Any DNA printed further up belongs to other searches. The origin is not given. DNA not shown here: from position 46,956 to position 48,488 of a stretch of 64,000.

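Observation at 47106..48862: Fused HTH-XRE/ImmA-IrrE protease followed by a coupled PIN-like gene at the head of the island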

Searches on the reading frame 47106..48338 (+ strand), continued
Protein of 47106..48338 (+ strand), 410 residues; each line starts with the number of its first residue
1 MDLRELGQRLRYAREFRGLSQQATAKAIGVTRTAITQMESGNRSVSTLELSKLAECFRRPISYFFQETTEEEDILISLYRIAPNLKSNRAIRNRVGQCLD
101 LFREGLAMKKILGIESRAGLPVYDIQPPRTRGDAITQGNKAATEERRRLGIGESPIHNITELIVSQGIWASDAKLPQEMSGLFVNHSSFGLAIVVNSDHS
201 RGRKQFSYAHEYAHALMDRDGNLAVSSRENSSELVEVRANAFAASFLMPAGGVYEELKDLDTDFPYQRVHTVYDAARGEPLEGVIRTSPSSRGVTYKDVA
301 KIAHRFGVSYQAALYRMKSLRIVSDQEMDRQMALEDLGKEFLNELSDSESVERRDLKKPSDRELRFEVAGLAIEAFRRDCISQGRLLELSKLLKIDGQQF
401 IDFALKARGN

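Call 39: search_protein_families(library=padloc, alignment_id=A4, max_evalue=0.00001)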
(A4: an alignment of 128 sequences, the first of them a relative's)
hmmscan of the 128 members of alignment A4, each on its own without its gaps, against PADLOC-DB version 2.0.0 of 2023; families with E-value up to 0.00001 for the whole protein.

A. member 1, L009:6879-8885:- (669 aa): 26 families (the best 25 are shown)
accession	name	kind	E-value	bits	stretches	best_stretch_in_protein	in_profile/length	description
PDLC03655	mREase_IV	-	2.2e-99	331.7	2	234-659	208-625/629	Type IV methyl-directed restriction enzyme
PDLC02693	Orf5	-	6.1e-87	290.8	2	11-551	2-469/543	Orf5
PDLC04155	HEC-06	-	2.9e-51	172.6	3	6-198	10-180/562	-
PDLC04157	HEC-06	-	1.2e-49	167.4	2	8-162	14-152/558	-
PDLC04154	HEC-06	-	1.7e-44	150.4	2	7-101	13-94/569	-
PDLC02695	Orf5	-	1.9e-35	120.4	2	4-114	6-113/601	Orf5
PDLC02700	Orf5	-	7.3e-34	115.4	2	7-200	2-167/555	Orf5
PDLC02687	Orf5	-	2.1e-33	113.9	2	2-101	2-88/543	Orf5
PDLC02691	Orf5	-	7.6e-28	95.4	2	16-113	19-104/579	Orf5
PDLC02701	Orf5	-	1e-27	94.9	2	7-128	9-129/596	Orf5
PDLC02702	Orf5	-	2.9e-25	87.1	2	229-551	153-464/543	Orf5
PDLC04156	HEC-06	-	2.2e-18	64.2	2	235-303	194-263/562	-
PDLC02697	Orf5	-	9.2e-18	62.1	1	17-105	7-91/585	Orf5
PDLC02698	Orf5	-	2.4e-17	60.9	2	235-285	202-252/573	Orf5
PDLC02692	Orf5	-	1e-15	55.5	1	13-105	3-87/558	Orf5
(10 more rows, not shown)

B. families by the number of members that match (of 128 scanned): 195 families (the first 25 are shown)
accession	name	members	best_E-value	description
PDLC04787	PDC-S01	3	2.8e-93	-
PDLC04790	PDC-S01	3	3.2e-86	-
PDLC04789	PDC-S01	3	2.4e-42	-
PDLC04791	PDC-S01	3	4.6e-21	-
PDLC02707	PbeA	3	4.9e-11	PbeA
PDLC03597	REase_MTase_IIG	2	0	Type IIG restriction enzyme-methyltransferase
PDLC03051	REase_MTase_I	2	0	Type I restriction enzyme-methyltransferase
PDLC03644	MTase_III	2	6.9e-182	Type III methyltransferase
PDLC03621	REase_MTase_IIG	2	4.6e-123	Type IIG restriction enzyme-methyltransferase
PDLC04786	PDC-S01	2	1.7e-111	-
PDLC03640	MTase_III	2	5.1e-95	Type III methyltransferase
PDLC03634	MTase_III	2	5.5e-89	Type III methyltransferase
PDLC04788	PDC-S01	2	1.4e-86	-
PDLC03610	REase_MTase_IIG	2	1.5e-85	Type IIG restriction enzyme-methyltransferase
PDLC04792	PDC-S01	2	2.1e-78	-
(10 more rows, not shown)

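Call 51: search_solved_structures(query=window:47106-48335:+, max_evalue=0.01, show_alignments=3)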
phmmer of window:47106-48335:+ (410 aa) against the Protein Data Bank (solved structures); distinct sequences matched with E-value up to 0.01: 7.
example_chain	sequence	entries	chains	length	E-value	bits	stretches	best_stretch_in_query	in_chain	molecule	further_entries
9vzy_A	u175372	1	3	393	2.3e-12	49.9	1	177-252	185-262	HTH cro/C1-type domain-containing protein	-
2b5a_A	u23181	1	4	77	8e-07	31.7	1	4-71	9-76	C.BclI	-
1y7y_A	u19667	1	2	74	5.1e-05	25.7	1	2-56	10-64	C.AhdI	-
8ezt_A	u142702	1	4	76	0.001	21.4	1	4-69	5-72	HipB(Lp)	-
1y9q_A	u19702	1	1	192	0.0024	20.2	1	5-67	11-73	transcriptional regulator, HTH_3 family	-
9iaq_A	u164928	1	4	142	0.0029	19.9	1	8-74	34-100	HTH cro/C1-type domain-containing protein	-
8tac_A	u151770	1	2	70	0.0089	18.4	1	3-55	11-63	DBP48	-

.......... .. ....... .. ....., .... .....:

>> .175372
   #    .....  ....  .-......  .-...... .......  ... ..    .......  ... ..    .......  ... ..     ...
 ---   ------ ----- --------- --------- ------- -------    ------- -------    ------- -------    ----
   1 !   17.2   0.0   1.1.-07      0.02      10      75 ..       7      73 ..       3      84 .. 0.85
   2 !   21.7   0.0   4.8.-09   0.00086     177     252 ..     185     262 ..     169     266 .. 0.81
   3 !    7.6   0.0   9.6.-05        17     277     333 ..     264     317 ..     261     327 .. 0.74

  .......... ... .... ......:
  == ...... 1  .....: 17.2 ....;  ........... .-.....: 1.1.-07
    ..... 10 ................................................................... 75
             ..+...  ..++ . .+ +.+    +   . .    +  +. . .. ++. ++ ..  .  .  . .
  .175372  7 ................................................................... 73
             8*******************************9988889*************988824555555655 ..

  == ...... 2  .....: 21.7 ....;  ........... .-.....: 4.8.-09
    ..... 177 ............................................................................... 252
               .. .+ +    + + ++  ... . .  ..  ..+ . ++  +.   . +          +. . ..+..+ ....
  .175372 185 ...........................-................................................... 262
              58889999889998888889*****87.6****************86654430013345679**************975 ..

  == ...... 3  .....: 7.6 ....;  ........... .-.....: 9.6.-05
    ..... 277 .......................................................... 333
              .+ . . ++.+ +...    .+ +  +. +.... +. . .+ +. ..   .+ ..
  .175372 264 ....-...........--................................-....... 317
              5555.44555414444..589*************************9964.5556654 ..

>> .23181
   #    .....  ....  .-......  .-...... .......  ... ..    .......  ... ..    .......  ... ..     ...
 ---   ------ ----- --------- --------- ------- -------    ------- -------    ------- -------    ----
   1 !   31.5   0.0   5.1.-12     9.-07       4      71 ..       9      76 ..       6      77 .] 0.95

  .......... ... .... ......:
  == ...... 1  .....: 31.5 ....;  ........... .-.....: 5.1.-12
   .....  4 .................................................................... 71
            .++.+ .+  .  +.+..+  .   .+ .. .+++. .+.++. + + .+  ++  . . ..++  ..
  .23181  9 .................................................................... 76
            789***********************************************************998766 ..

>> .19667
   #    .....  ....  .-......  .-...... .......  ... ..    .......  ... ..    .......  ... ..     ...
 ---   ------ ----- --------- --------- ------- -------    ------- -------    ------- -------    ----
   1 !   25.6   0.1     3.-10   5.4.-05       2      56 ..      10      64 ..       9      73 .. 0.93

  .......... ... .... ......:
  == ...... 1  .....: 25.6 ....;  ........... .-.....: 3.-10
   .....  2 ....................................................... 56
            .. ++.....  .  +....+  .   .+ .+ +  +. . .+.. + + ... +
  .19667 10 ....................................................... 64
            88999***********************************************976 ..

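Call 65: predict_structure(alignment_id=A6)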
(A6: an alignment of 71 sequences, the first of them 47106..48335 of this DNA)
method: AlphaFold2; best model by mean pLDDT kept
length: 410 residues; sequences in the alignment: 71
mean_pLDDT: 80.1   pTM: 0.72
mean pLDDT of the five models: 80.1, 73.4, 65.8, 61.4, 57.2
residues with pLDDT >= 90: 115; 70-90: 211; 50-70: 49; < 50: 35
segments of 3 or more residues with pLDDT < 50: 66-70, 265-270, 281-291, 349-359
pLDDT, mean of each block of 10 residues (from residue 1): 78 89 88 90 73 64 51 75 83 86 88 73 85 92 93 88 86 86 82 86 88 84 81 89 94 81 47 59 43 78 89 89 87 90 69 41 82 94 90 90 85
secondary structure, 60 per line:
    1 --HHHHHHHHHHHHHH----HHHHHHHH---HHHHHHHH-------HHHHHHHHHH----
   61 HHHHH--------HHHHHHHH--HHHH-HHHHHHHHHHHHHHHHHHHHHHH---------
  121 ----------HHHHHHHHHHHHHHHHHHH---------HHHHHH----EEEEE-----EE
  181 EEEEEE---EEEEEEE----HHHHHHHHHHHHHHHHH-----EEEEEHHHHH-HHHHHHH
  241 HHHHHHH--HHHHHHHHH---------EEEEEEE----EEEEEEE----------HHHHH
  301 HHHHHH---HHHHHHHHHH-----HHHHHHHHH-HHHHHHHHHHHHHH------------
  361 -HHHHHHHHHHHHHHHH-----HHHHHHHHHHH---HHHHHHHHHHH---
elements in order: H3-16 H21-28 H32-39 H47-56 H61-65 H74-81 H84-87 H89-111 H131-149 H159-164 E169-173 E179-186 E190-196 H201-217 E223-227 H228-232 H234-247 H250-258 E268-274 E279-285 H296-306 H310-319 H325-333 H335-348 H362-377 H383-393 H397-407

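Call 68: fold_search(model_id=the predicted structure, library=pdb)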
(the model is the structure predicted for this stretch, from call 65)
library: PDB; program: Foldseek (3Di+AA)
matches with E <= 10: 427; with E <= 0.001: 3
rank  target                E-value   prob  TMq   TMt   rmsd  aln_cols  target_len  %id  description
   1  7t5t                  5.2e-06  1.00  0.29  0.41   5.6       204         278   19  Structure of Thauera sp. K11 CapP (released 2022-09-14)
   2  3dti                  1.2e-04  1.00  0.29  0.46   4.9       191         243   21  Crystal structure of the IRRE protein, a central regulator of DNA damage repair in deinococcaceae (released 2009-02-10)
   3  3dte                  1.5e-04  1.00  0.29  0.46   4.8       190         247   20  Crystal structure of the IRRE protein, a central regulator of DNA damage repair in deinococcaceae (released 2009-02-10)
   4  8sln_A                2.0e-03  1.00  0.29  0.48   4.6       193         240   20  Crystal structure of Deinococcus geothermalis PprI complexed with ssDNA (released 2024-03-13)
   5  3u3w_A                6.2e-03  0.77  0.13  0.19  23.8       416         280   12  Crystal Structure of Bacillus thuringiensis PlcR in complex with the peptide PapR7 and DNA (released 2013-01-09)
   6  2b5a_B                1.2e-02  1.00  0.13  0.57   3.2        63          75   33  C.BclI, Control Element of the BclI Restriction-Modification System (released 2006-01-03)
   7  2b5a_A                1.2e-02  1.00  0.14  0.56   5.2        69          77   33  C.BclI, Control Element of the BclI Restriction-Modification System (released 2006-01-03)
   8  2b5a_C                2.0e-02  1.00  0.13  0.57   3.3        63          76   33  C.BclI, Control Element of the BclI Restriction-Modification System (released 2006-01-03)
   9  1y7y_A                2.6e-02  1.00  0.13  0.65   3.0        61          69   38  High-resolution crystal structure of the restriction-modification controller protein C.AhdI from Aeromonas hydrophila (released 2005-02-22)
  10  6cz6_D                2.8e-02  0.99  0.26  0.33  12.5       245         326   15  Mycobacterium tuberculosis transcriptional regulator (released 2019-04-17)
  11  2axu_D                2.8e-02  0.35  0.14  0.17  23.2       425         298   10  Structure of PrgX (released 2005-12-06)
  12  6cyj_A                3.3e-02  1.00  0.26  0.31   7.2       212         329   16  Mycobacterium tuberculosis transcriptional regulator (released 2019-04-17)
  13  6cz6_C                3.4e-02  1.00  0.27  0.34   6.0       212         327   16  Mycobacterium tuberculosis transcriptional regulator (released 2019-04-17)
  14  1y7y_B                3.6e-02  1.00  0.13  0.68   2.9        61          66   38  High-resolution crystal structure of the restriction-modification controller protein C.AhdI from Aeromonas hydrophila (released 2005-02-22)
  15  8ezt_B                4.4e-02  1.00  0.14  0.67   2.4        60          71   33  Crystal structure of HipB(Lp) from Legionella pneumophila (released 2023-09-27)
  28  7t5u                  1.0e-01  1.00  0.13  0.60   3.0        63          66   28  Structure of E. coli MS115-1 CapH N-terminal domain (released 2022-09-14)
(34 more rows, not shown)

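Call 70: search_protein_families(library=pfam, alignment_id=A7, max_evalue=0.00001)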
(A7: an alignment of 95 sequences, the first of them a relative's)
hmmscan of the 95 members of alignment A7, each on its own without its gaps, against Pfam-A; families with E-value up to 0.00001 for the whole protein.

A. member 1, L012:2542-3567:+ (342 aa): 2 families
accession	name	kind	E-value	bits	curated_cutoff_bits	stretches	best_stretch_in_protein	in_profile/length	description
PF01841.26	Transglut_core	-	4e-23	82.2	23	1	161-264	7-108/108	Transglutaminase-like superfamily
PF08379.15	Bact_transglu_N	-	9.2e-17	62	27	1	31-107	2-79/80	Bacterial transglutaminase-like N-terminal region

B. families by the number of members that match (of 95 scanned): 108 families (the first 25 are shown)
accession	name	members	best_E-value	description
PF00353.25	HemolysinCabind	2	1.1e-47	RTX calcium-binding nonapeptide repeat (4 copies)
PF18135.7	Type_ISP_C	2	1.3e-41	Type ISP C-terminal specificity domain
PF00069.31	Pkinase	2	1.4e-34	Protein kinase domain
PF13304.12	AAA_21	2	9.5e-30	AAA domain, putative AbiEii toxin, Type IV TA system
PF02687.27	FtsX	2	5.8e-26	FtsX-like permease C-terminal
PF14457.11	Prok-E2_A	2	2.8e-24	Prokaryotic E2 family A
PF01734.28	Patatin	2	4.5e-24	Patatin-like phospholipase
PF00665.32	rve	2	5.9e-24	Integrase core domain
PF07714.23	PK_Tyr_Ser-Thr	2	1e-20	Protein tyrosine and serine/threonine kinase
PF12704.14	MacB_PCD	2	4.2e-17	MacB-like periplasmic core domain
PF13175.12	AAA_15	2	4.3e-16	AAA ATPase domain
PF07728.20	AAA_5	2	2.1e-14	AAA domain (dynein-related subfamily)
PF01609.27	DDE_Tnp_1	2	1.9e-13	Transposase DDE domain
PF13276.12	HTH_21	2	4.4e-13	HTH-like domain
PF02463.25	SMC_N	2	1e-11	RecF/RecN/SMC N terminal domain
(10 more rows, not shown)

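Call 72: search_dna_similar(query=window:47106-48335:+, collection=plasmids, mode=protein, max_evalue=1e-20, max_rows=15)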
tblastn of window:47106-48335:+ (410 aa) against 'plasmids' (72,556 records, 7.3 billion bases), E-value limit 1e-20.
Records with a match: 21; places in all: 21; records where one place covers at least 80% of the query: 20.
Best place of each record, by identity: <60% 21.
By first word of the organism name: Rhizobium 10; Methylocystis 2; Agrobacterium 2; Sphingopyxis 1; Methylomonas 1; Bosea 1; Shinella 1; Nostoc 1; Sinorhizobium 1; Salinibacter 1.
By predicted mobility (MOB-suite, as given by PLSDB): conjugative 15; non-mobilizable 4; mobilizable 2.
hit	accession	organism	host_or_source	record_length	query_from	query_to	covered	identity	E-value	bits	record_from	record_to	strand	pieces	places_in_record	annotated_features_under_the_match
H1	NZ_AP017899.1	Sphingopyxis sp. FD7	-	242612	5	408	99%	51.4%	1e-122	398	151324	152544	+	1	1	XRE family transcriptional regulator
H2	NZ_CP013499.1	Rhizobium sp. N621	Phaseolus vulgaris,Whole ...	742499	1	409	100%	42.8%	4e-97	325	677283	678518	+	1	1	XRE family transcriptional regulator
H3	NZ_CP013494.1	Rhizobium sp. N6212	Phaseolus vulgaris,Whole ...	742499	1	409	100%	42.8%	4e-97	325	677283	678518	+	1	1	XRE family transcriptional regulator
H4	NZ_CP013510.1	Rhizobium sp. N1341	Phaseolus vulgaris,Whole ...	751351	1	409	100%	42.8%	4e-97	325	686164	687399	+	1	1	XRE family transcriptional regulator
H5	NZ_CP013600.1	Rhizobium sp. N741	Phaseolus vulgaris,Whole ...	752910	1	409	100%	42.8%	4e-97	325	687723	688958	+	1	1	XRE family transcriptional regulator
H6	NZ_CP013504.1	Rhizobium esperanzae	Phaseolus vulgaris,Whole ...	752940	1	409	100%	42.8%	4e-97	325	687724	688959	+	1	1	XRE family transcriptional regulator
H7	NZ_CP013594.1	Rhizobium sp. N871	Phaseolus vulgaris,Whole ...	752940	1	409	100%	42.8%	4e-97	325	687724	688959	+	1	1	XRE family transcriptional regulator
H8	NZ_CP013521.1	Rhizobium sp. N113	Phaseolus vulgaris,Whole ...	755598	1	409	100%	42.8%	4e-97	325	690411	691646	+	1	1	XRE family transcriptional regulator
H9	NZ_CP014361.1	Methylomonas sp. DH-1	cell culture,waste sludge of a brewery ...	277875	1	385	94%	45.2%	1e-101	338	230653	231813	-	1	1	XRE family transcriptional regulator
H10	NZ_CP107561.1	Methylocystis sp. MJC1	whole organism,Alpine Peat Bogs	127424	6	392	94%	30.0%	2e-31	134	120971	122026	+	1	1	XRE family transcriptional regulator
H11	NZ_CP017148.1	Bosea vaviloviae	Vavilovia formosa,cell culture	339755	5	392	95%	29.4%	1e-31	134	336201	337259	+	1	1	XRE family transcriptional regulator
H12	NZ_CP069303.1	Shinella sp. PSBB067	monoisolate,Minnesota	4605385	5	403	97%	28.0%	5e-26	118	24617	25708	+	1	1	none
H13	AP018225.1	Nostoc linckia NIES-25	-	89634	1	389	95%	28.3%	5e-24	112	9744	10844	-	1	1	hypothetical protein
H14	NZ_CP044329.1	Methylocystis rosea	-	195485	5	396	96%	27.8%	2e-26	119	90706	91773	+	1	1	XRE family transcriptional regulator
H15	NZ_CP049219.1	Agrobacterium tumefaciens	Clematis,cell culture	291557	1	402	98%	26.7%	1e-25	117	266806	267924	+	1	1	XRE family transcriptional regulator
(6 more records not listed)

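Call 73: search_dna_similar(query=window:47106-48335:+, collection=phages, mode=protein, max_evalue=1e-10, max_rows=10)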
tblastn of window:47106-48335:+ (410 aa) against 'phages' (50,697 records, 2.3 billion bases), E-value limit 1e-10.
Records with a match: 3; places in all: 3; records where one place covers at least 80% of the query: 1.
Best place of each record, by identity: <60% 3.
By first word of the organism name: Acinetobacter 1; Zymomonas 1; Bacteriophage 1.
By host as written in the record: - 2; Acinetobacter baumannii 1.
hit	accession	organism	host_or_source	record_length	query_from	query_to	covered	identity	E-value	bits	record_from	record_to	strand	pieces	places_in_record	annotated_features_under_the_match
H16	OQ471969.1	Acinetobacter phage vB_AbaM_ABMM1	Acinetobacter baumannii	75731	10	356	85%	25.1%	2e-14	81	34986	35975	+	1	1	XRE family transcriptional regulator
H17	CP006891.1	Zymomonas mobilis subsp. mobilis str. CP4 = NRRL B-14023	-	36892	6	249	60%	28.2%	9e-14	79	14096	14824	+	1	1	putative Zn peptidase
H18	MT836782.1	Bacteriophage sp.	human fecal samples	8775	142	396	62%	24.9%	1e-13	79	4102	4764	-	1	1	record has no annotation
